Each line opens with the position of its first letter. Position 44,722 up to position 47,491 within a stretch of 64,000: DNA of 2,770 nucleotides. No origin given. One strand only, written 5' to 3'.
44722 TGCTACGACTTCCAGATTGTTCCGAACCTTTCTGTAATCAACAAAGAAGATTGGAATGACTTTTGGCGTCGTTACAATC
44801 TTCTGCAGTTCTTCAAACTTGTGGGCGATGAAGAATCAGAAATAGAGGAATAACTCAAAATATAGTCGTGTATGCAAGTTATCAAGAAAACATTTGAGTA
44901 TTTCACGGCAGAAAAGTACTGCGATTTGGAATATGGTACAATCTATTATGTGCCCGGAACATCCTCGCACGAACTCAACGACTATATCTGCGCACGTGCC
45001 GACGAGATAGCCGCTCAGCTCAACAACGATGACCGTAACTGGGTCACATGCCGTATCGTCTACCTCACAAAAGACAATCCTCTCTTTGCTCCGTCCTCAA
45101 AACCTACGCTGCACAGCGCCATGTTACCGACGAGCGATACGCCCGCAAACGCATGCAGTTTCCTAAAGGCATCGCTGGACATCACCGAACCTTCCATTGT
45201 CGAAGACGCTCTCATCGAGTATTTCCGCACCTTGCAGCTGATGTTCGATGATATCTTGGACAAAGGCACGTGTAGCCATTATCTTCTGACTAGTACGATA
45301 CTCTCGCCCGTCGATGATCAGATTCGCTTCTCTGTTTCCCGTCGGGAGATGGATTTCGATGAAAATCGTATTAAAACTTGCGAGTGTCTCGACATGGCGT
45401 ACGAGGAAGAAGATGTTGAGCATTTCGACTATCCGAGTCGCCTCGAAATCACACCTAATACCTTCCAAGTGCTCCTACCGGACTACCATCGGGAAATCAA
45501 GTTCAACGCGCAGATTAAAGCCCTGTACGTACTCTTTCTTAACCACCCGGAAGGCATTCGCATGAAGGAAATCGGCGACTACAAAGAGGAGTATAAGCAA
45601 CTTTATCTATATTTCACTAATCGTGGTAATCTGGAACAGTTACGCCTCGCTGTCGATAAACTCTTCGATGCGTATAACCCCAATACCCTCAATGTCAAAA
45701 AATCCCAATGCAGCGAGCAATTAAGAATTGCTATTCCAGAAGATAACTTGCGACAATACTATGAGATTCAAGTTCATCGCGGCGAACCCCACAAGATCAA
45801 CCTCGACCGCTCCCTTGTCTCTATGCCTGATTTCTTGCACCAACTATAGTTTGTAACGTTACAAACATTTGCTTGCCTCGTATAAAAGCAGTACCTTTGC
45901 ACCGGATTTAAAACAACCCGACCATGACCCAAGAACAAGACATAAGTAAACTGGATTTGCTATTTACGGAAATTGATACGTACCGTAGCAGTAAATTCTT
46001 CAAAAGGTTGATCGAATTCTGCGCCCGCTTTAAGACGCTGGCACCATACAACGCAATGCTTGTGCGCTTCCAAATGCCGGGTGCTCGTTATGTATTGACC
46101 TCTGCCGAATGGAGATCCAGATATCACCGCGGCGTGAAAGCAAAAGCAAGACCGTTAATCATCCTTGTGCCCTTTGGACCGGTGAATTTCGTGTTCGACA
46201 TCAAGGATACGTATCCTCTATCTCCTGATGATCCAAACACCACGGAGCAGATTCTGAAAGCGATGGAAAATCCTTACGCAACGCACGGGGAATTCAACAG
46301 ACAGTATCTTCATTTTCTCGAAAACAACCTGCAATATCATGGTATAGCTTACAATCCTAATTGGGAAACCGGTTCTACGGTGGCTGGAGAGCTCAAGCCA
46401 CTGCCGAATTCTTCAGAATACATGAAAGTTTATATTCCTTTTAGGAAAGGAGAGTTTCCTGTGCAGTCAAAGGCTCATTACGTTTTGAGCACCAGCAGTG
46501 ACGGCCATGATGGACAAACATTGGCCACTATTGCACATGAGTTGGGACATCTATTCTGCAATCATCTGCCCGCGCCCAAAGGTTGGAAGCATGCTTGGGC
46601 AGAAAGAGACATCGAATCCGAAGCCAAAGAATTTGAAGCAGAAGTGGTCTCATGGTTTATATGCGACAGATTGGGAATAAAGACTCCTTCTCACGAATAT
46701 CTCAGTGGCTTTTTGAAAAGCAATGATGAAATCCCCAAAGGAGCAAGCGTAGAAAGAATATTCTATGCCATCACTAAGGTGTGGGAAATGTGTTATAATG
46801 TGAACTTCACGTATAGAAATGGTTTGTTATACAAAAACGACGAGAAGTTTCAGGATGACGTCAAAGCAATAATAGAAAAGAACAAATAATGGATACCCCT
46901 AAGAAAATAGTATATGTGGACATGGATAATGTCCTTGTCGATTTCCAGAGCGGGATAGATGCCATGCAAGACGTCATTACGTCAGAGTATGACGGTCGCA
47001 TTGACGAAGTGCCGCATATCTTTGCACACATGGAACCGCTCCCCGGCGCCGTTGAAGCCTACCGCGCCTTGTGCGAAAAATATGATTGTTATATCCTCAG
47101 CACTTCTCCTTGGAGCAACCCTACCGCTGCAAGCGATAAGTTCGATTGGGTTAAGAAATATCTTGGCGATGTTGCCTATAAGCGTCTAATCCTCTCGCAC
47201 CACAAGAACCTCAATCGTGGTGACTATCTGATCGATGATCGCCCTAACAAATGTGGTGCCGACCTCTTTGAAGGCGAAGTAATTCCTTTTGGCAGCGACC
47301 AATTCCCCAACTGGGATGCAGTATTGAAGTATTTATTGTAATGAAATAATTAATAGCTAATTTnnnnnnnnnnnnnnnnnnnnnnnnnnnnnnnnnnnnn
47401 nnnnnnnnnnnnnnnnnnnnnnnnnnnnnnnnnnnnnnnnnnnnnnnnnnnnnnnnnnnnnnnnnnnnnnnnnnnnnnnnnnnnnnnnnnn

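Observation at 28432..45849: DISARM class-1-like operon with a non-canonical parts list: GHKL-nuclease, embedded TIR-like gene, DrmA-DrmB fusion, no PLD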

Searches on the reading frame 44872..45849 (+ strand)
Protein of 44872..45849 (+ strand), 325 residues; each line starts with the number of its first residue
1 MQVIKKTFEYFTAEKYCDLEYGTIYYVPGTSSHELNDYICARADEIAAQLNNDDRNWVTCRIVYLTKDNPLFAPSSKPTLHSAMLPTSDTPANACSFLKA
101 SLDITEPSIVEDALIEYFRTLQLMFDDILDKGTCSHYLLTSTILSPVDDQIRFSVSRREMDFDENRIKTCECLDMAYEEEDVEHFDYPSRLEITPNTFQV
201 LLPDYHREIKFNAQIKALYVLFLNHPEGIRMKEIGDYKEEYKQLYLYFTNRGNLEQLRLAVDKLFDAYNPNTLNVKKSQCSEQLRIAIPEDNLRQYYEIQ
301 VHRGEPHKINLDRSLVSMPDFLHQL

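Call 3: search_protein_families(library=pfam, proteins=[window:44872-45849:+], max_evalue=0.01)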
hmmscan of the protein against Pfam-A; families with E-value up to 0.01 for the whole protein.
window:44872-45849:+ (325 aa): 0 families

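Call 4: search_protein_families(library=padloc, proteins=[window:44872-45849:+], max_evalue=0.01)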
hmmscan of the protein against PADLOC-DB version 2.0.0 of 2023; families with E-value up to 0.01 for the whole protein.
window:44872-45849:+ (325 aa): 0 families

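Call 6: search_protein_families(library=ncbifam, proteins=[window:44872-45849:+], max_evalue=0.01)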
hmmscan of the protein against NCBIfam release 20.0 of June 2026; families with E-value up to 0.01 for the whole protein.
window:44872-45849:+ (325 aa): 0 families

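Call 34: search_protein_families(library=pfam, proteins=[window:44872-45849:+], max_evalue=5)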
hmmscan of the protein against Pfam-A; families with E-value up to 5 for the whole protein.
window:44872-45849:+ (325 aa): 0 families

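Call 47: find_homologous_proteins(query=window:44872-45849:+, max_evalue=0.001)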
Query window:44872-45849:+ (325 aa): 212 proteins with E <= 0.001 among 994 candidates; the best 120 are listed.
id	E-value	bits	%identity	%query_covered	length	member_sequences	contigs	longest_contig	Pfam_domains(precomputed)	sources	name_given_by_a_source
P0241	4.7e-219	744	100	100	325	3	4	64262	-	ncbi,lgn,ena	-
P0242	9.1e-199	678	91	100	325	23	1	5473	-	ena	-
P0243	8.6e-176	602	81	100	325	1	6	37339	-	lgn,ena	-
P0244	1.3e-154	533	73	100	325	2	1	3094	-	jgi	jgi:hypothetical protein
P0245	4.9e-143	494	70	100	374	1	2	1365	-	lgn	-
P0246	6.5e-136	471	67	100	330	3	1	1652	-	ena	-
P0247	5.7e-124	432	63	100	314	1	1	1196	-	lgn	-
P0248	5.5e-117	409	60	100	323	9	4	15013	-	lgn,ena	-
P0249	1.5e-116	407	57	100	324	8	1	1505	-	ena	-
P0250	1.5e-115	404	59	100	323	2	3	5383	-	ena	-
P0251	3.8e-115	403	59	100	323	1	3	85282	-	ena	-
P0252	5.6e-114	399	57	100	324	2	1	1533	-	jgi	-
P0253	4.8e-110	386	56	100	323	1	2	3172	-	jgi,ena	-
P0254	8.0e-108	379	56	99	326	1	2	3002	-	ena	-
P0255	1.1e-105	372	56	99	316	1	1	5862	-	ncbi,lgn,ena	-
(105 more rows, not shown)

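Call 50: find_related_loci(query=A1, collection=genome_contigs, flank=10000)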
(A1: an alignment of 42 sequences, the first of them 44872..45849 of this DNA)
Query A1 (325 aa) in genome_contigs; peptide patterns used: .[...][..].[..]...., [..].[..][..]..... (x = any residue, [..] = any of these).
34 stretches matched a pattern; 18 encode a relative of the query (tblastn E <= 1e-3); 18 distinct loci.
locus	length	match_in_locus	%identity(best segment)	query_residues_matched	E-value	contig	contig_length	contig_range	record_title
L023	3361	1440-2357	55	1-319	1e-112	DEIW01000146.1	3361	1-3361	MAG TPA_asm: Bacteroidales bacterium UBA2764 UBA2764_contig_14830, whole genome shotgun sequence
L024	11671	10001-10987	51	1-319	1e-105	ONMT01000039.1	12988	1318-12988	uncultured Bacteroidales bacterium isolate RUG437 genome assembly, contig: scaffold_1990, whole genome shotgun sequence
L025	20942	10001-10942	53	1-322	5e-105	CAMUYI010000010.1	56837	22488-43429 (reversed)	MAG TPA_asm: uncultured Bacteroidales bacterium isolate SRR8387720_bin.43_metaWRAP_v1.3_MAG genome assembly, contig: ERZ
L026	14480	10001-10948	53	1-324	2e-104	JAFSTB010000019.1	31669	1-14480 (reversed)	MAG: Paludibacteraceae bacterium isolate RGIG3448 Goat_Rumen.Co__c1468197, whole genome shotgun sequence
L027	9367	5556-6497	53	1-324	4e-104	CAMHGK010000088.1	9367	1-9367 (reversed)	MAG: uncultured Bacteroidales bacterium isolate SRR11784281_bin.17_metaWRAP_v1.3_MAG genome assembly, contig: ERZ1220335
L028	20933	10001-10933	52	1-322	1e-102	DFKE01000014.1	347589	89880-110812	MAG TPA_asm: Bacteroidales bacterium UBA3653 UBA3653_contig_248, whole genome shotgun sequence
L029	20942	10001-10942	52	1-322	1e-101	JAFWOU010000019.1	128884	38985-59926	MAG: Paludibacteraceae bacterium isolate RGIG5934 Sheep_Omasum-1__c431145, whole genome shotgun sequence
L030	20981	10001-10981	51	1-324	3e-100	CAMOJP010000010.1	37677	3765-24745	MAG: uncultured Bacteroidales bacterium isolate SRR873603_bin.104_metaWRAP_v1.3_MAG genome assembly, contig: NODE_2152_l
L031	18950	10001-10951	49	1-322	3e-94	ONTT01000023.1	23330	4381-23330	uncultured Bacteroidales bacterium isolate RUG631 genome assembly, contig: scaffold_2069, whole genome shotgun sequence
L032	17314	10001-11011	45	1-324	4e-87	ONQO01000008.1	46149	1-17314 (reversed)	uncultured Bacteroidales bacterium isolate RUG552 genome assembly, contig: scaffold_315, whole genome shotgun sequence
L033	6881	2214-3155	46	1-322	9e-87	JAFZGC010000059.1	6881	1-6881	MAG: Paludibacteraceae bacterium isolate RGIG7735 Water_buffalos_Rectum-3__c180488, whole genome shotgun sequence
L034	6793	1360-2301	46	1-322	4e-84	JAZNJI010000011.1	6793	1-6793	MAG: Paludibacteraceae bacterium isolate T1900044680_TS20190146.MAGScoT_cleanbin_000028 SGB_1682_k141_753026, whole geno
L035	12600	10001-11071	42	15-319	1e-79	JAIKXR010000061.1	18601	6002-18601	MAG: Paludibacteraceae bacterium isolate RUI460 k141_5149697_flag=1_multi=8.0000_len=18601, whole genome shotgun sequenc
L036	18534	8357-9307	42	1-322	1e-75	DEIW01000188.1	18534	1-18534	MAG TPA_asm: Bacteroidales bacterium UBA2764 UBA2764_contig_4564, whole genome shotgun sequence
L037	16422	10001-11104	38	10-319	3e-70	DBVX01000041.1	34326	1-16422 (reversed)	MAG TPA_asm: Bacteroidales bacterium UBA1253 UBA1253_contig_99377, whole genome shotgun sequence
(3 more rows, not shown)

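Call 55: search_protein_families(library=pfam, proteins=[L028:90-2147:+, L028:3434-4780:+, L028:4816-5814:+, L028:5852-6481:+, L028:6474-7061:+, L028:7100-7702:+, L028:8186-9469:+, L029:4006-5274:+, L029:6001-7212:+, L029:8148-9479:+], max_evalue=0.001)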
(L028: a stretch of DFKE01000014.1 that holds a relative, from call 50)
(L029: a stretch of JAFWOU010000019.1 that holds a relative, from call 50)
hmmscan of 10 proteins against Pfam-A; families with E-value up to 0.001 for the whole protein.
L028:90-2147:+ (685 aa): 0 families

L028:3434-4780:+ (448 aa): 14 families
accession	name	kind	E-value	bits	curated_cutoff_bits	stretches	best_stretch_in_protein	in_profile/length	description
PF01512.22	Complex1_51K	-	3.5e-53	180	31.2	1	130-276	1-150/150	Nuo51 FMN-binding domain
PF13375.12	RnfC_N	-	4.4e-28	97.7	25.6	1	7-102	5-100/101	RnfC Barrel sandwich hybrid domain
PF10531.15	SLBB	-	1.1e-12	48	27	1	289-336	2-54/55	SLBB domain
PF13237.11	Fer4_10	-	1.6e-08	34.8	25.5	1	365-419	5-53/53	4Fe-4S dicluster domain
PF13746.11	Fer4_18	-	3.9e-08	33.9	27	0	394-428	47-81/114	4Fe-4S dicluster domain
PF12838.12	Fer4_7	-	2e-07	31.8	27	1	368-420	1-50/52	4Fe-4S dicluster domain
PF13187.11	Fer4_9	-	3.8e-07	30.5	27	2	368-421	1-50/52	4Fe-4S dicluster domain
PF00037.32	Fer4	-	7.2e-07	29.2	21.1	1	366-382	5-21/24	4Fe-4S binding domain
PF12797.12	Fer4_2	-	9e-07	28.9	24.5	1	365-380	6-21/22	4Fe-4S binding domain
PF13534.11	Fer4_17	-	1.1e-05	26.3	22.2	1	368-421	1-59/61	4Fe-4S dicluster domain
PF13183.11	Fer4_8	-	1.5e-05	25.9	27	1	367-420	3-66/68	4Fe-4S dicluster domain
PF12837.12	Fer4_6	-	0.00024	21.3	25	1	366-382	6-22/24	4Fe-4S binding domain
PF14697.11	Fer4_21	-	0.00035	21.1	35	0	365-420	4-53/59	4Fe-4S dicluster domain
PF12800.12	Fer4_4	-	0.00047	20.7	24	1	367-382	2-17/17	4Fe-4S binding domain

L028:4816-5814:+ (332 aa): 1 family
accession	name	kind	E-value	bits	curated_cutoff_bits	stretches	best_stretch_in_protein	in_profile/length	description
PF03116.20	NQR2_RnfD_RnfE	-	2.2e-116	388.9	27.7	1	6-328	2-296/296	NQR2, RnfD, RnfE family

L028:5852-6481:+ (209 aa): 2 families
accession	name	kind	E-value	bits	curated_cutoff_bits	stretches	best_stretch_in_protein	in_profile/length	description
PF04205.19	FMN_bind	-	2.3e-16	60.6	22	1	90-176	1-76/77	FMN-binding domain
PF14030.11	DUF4245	-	0.00046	20.6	30.1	1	5-117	3-99/165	Protein of unknown function (DUF4245)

L028:6474-7061:+ (195 aa): 1 family
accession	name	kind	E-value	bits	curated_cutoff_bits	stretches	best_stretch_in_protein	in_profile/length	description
PF02508.19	Rnf-Nqr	-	9.4e-67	224.8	23.8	1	6-185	3-173/174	Rnf-Nqr subunit, membrane protein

L028:7100-7702:+ (200 aa): 1 family
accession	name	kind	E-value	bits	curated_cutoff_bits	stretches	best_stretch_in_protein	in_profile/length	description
PF02508.19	Rnf-Nqr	-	3.4e-59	200.2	23.8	1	3-199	1-173/174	Rnf-Nqr subunit, membrane protein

L028:8186-9469:+ (427 aa): 2 families
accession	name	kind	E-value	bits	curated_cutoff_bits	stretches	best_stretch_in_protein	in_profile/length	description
PF13635.12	DUF4143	-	1.3e-30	106.7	28.1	1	204-369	2-159/160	Domain of unknown function (DUF4143)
PF13173.12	AAA_14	-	1.9e-15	57.5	27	1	26-139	5-127/129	AAA domain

L029:4006-5274:+ (422 aa): 1 family
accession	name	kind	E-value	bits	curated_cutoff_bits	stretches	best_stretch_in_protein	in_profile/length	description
PF02397.22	Bac_transf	-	1.7e-63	213.8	27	1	235-417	1-178/179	Bacterial sugar transferase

L029:6001-7212:+ (403 aa): 0 families

L029:8148-9479:+ (443 aa): 3 families
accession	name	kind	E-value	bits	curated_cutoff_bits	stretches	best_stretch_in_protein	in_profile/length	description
PF13173.12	AAA_14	-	2.3e-21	76.6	27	1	22-154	3-128/129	AAA domain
PF13635.12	DUF4143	-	8.7e-18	65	28.1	1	230-396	8-160/160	Domain of unknown function (DUF4143)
PF13401.12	AAA_22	-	0.00039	21.2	27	0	19-111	3-104/130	AAA domain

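Call 58: predict_structure(alignment_id=A1)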
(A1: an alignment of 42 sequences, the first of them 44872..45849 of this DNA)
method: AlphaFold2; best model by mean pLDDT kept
length: 325 residues; sequences in the alignment: 42
mean_pLDDT: 84.5   pTM: 0.81
mean pLDDT of the five models: 84.5, 84.2, 83.8, 83.8, 83.7
residues with pLDDT >= 90: 189; 70-90: 96; 50-70: 8; < 50: 32
segments of 3 or more residues with pLDDT < 50: 148-179
pLDDT, mean of each block of 10 residues (from residue 1): 92 92 95 90 96 94 94 93 93 92 88 95 94 90 64 34 35 37 81 88 93 92 91 87 90 84 89 89 92 92 86 90 70
secondary structure, 60 per line:
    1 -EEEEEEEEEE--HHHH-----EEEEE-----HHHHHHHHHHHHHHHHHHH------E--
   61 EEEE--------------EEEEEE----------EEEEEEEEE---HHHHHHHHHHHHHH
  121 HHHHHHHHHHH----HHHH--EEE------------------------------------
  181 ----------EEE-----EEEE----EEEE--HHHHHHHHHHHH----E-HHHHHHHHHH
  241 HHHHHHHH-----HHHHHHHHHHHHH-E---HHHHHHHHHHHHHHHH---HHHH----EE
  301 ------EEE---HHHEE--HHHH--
elements in order: E2-11 H14-17 E23-27 H33-51 E61-64 E79-84 E95-103 H107-131 H136-139 E142-144 E191-193 E199-202 E207-210 H213-224 H231-248 H254-266 H272-287 H291-294 E307-309 H320-323

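Call 61: fold_search(model_id=the predicted structure, library=pdb)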
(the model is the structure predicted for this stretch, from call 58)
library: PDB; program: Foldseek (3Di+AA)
matches with E <= 10: 233; with E <= 0.001: 0
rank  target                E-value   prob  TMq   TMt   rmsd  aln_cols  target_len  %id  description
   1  8v06_B                5.8e-01  0.02  0.10  0.08  17.5       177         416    9  Crystal structure of mouse PLD3 co-crystallized with 5'Pi-ssDNA for 9 days (released 2024-03-13)
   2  8bhd_B                8.8e-01  0.09  0.13  0.19   9.6       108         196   12  N-terminal domain of Plasmodium berghei glutamyl-tRNA synthetase (Tbxo4 derivative crystal structure) (released 2023-01-25)
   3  3isx                  8.8e-01  0.09  0.14  0.14   9.5       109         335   15  Crystal structure of Endoglucanase (TM1050) from THERMOTOGA MARITIMA at 1.40 A resolution (released 2009-09-08)
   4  9vbh_A                9.9e-01  0.04  0.11  0.10  16.9       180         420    8  Cryo-EM structure of human PLD3 bound to ssDNA (poly(T)) (released 2025-12-24)
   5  9g3x_j                1.1e+00  0.04  0.11  0.09  11.9       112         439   10  Structure of the Partially-assembled gamma-Tubulin Ring Complex from Pig Brain (released 2024-10-02)
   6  8s86_A                1.2e+00  0.03  0.10  0.09  16.4       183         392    7  human PLD3 homodimer structure (released 2024-05-15)
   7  4urj_B                1.3e+00  0.03  0.11  0.17  17.2       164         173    9  Crystal structure of human BJ-TSA-9 (released 2014-10-01)
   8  8v06_A                1.3e+00  0.02  0.11  0.09  17.1       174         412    8  Crystal structure of mouse PLD3 co-crystallized with 5'Pi-ssDNA for 9 days (released 2024-03-13)
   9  6sta_A                1.3e+00  0.04  0.11  0.20  16.0       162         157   10  Crystal structure of the strawberry pathogenesis-related 10 (PR-10) Fra a 1.02 protein, E46A D48A mutant (released 2019-12-18)
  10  9g9a_D                1.4e+00  0.01  0.08  0.10  17.7       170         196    8  CryoEM structure of Enterococcus italicus Csm-crRNA (3.2 complex) (released 2025-01-29)
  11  5ne6_B                1.5e+00  0.08  0.14  0.14   9.2       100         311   16  Crystal structure of dimeric TmPep1050 aminopeptidase (released 2018-05-16)
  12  6sta_B                1.5e+00  0.03  0.11  0.20  16.7       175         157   12  Crystal structure of the strawberry pathogenesis-related 10 (PR-10) Fra a 1.02 protein, E46A D48A mutant (released 2019-12-18)
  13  9g9j_F                1.5e+00  0.02  0.08  0.13  16.9       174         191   11  CryoEM structure of Enterococcus italicus Csm-crRNA complex bound to pNppA3 and AMPNPP (released 2025-01-29)
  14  9g9e_D                1.5e+00  0.02  0.10  0.14  16.9       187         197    8  CryoEM structure of Enterococcus italicus Csm-crRNA complex bound to AMPNPP (released 2025-01-29)
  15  9g9e_E                1.5e+00  0.01  0.09  0.13  17.1       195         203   10  CryoEM structure of Enterococcus italicus Csm-crRNA complex bound to AMPNPP (released 2025-01-29)
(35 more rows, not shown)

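Call 90: list_cluster_members(proteins=[P0241, P0121])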
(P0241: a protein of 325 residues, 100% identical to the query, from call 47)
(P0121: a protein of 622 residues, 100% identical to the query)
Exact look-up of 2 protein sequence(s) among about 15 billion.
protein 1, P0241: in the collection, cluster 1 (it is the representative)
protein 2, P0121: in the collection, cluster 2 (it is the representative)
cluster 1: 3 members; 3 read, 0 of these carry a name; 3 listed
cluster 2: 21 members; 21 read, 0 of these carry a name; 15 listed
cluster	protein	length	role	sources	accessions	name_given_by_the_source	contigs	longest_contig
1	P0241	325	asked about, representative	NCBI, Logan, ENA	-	-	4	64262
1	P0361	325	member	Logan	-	-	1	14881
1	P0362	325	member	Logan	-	-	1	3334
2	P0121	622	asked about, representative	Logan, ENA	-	-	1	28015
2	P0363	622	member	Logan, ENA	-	-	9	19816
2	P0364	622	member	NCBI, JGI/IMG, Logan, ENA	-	-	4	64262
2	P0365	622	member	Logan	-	-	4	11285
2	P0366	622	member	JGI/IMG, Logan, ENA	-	-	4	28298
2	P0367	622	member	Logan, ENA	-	-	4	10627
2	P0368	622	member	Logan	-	-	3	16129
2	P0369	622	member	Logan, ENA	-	-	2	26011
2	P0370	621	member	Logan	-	-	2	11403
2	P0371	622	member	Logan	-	-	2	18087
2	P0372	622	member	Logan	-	-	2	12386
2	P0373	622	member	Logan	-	-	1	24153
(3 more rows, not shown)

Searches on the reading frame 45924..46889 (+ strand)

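Call 8: search_protein_families(library=pfam, proteins=[window:45924-46889:+], max_evalue=0.001)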
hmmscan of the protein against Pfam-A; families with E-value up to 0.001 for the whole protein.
window:45924-46889:+ (321 aa): 0 families

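Call 34: search_protein_families(library=pfam, proteins=[window:45924-46889:+], max_evalue=5)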
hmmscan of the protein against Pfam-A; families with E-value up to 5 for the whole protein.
window:45924-46889:+ (321 aa): 4 families
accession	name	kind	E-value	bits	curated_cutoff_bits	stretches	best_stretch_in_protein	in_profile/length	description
PF18818.7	MPTase-PolyVal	-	0.0059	17.1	27.5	1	200-263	45-109/126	Zincin-like metallopeptidase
PF06114.19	Peptidase_M78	-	0.0071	16.6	22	1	184-218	27-61/123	IrrE N-terminal-like domain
PF13688.12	Reprolysin_5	-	0.042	14.5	27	1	102-211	68-153/196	Metallo-peptidase family M12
PF13582.12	Reprolysin_3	-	0.15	13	22.4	1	121-211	58-118/123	Metallo-peptidase family M12B Reprolysin-like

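Call 84: search_protein_families(library=padloc, proteins=[window:45924-46889:+], max_evalue=0.001)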
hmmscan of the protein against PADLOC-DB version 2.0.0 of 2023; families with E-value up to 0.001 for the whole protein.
window:45924-46889:+ (321 aa): 1 family
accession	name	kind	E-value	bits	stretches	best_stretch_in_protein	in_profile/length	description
PDLC04141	capP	-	0.00091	16.8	0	195-240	63-110/242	capP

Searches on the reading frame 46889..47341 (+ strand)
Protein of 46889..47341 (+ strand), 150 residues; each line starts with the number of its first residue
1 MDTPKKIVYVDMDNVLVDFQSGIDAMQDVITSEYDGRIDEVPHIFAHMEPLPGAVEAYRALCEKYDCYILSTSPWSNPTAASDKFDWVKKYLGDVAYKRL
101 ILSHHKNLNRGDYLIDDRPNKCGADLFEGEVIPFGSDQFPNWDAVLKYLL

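Call 8: search_protein_families(library=pfam, proteins=[window:46889-47341:+], max_evalue=0.001)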
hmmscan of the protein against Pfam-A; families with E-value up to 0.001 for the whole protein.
window:46889-47341:+ (150 aa): 1 family
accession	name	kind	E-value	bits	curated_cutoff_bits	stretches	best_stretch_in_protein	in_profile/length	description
PF06941.18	NT5C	-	2.8e-17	63.6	24.8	1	42-121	60-139/180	5' nucleotidase, deoxy (Pyrimidine), cytosolic type C protein (NT5C)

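Call 84: search_protein_families(library=padloc, proteins=[window:46889-47341:+], max_evalue=0.001)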
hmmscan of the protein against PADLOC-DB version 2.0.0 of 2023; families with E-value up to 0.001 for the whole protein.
window:46889-47341:+ (150 aa): 0 families
